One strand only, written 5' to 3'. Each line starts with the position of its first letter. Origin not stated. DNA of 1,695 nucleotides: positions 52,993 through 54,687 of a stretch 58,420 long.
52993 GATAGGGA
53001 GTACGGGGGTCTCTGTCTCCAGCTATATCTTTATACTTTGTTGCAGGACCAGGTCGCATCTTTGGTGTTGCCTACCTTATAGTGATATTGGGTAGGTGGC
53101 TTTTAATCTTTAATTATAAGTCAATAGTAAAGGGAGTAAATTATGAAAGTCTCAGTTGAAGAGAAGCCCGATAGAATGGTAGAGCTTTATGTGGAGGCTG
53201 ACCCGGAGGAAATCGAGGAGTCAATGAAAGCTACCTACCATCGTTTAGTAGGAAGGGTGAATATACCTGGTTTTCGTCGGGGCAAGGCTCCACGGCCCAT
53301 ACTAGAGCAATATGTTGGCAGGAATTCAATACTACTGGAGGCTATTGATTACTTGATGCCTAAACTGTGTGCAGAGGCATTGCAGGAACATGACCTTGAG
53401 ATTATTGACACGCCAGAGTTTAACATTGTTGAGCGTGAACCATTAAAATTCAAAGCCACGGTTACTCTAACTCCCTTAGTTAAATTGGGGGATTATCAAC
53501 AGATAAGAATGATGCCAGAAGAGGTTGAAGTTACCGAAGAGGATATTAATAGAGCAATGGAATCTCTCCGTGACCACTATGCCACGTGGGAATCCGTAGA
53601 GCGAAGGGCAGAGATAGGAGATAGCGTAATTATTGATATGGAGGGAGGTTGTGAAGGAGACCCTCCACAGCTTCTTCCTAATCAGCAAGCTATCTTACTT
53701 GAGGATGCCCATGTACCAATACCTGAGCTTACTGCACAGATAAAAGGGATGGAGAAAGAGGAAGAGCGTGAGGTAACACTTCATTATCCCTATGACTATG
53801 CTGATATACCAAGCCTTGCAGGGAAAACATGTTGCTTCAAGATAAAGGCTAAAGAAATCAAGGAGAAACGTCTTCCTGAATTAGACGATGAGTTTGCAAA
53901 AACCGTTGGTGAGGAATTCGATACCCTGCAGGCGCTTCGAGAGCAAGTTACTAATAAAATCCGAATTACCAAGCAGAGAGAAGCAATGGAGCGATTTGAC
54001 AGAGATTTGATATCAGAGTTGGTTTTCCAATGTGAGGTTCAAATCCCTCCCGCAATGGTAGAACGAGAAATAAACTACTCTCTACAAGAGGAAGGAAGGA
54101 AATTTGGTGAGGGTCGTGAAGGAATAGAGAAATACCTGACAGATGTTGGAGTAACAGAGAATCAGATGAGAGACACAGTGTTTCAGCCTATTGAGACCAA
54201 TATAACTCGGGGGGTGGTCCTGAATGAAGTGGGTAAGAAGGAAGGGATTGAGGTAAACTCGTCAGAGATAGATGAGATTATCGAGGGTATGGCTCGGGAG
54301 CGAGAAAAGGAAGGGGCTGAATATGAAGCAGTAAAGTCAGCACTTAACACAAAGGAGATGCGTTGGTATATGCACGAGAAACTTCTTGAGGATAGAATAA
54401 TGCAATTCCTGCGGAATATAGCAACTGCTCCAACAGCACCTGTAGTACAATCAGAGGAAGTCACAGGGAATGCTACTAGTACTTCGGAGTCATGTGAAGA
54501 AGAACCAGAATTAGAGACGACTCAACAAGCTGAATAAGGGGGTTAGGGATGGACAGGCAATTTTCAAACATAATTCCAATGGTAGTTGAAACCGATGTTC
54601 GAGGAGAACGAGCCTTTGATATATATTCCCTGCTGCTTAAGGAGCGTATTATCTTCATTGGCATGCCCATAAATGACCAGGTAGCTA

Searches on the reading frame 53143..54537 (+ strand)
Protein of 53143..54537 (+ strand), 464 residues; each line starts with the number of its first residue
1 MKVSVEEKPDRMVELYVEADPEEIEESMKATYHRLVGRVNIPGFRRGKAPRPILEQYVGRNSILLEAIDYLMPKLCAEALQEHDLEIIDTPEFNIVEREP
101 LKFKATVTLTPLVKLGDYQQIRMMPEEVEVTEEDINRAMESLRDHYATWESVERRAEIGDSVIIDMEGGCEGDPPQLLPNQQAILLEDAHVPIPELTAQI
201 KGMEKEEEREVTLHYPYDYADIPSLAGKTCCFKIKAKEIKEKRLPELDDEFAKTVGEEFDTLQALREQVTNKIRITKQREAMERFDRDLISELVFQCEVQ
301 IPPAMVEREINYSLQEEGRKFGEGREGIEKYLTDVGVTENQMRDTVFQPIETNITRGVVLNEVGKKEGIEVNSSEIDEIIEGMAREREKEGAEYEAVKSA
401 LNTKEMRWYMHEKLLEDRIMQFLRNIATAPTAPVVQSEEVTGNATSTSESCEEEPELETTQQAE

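Call 52: search_protein_families(library=pfam, proteins=[window:53143-54537:+], max_evalue=0.00001)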
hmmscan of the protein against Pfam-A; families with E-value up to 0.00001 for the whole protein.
window:53143-54537:+ (464 aa): 2 families
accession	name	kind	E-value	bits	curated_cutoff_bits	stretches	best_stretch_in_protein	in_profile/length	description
PF05697.18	Trigger_N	-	3.9e-35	121.7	22.2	1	1-142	1-144/144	Bacterial trigger factor protein (TF)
PF05698.19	Trigger_C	-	3.3e-21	76.4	22.7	1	261-423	1-160/162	Bacterial trigger factor protein (TF) C-terminus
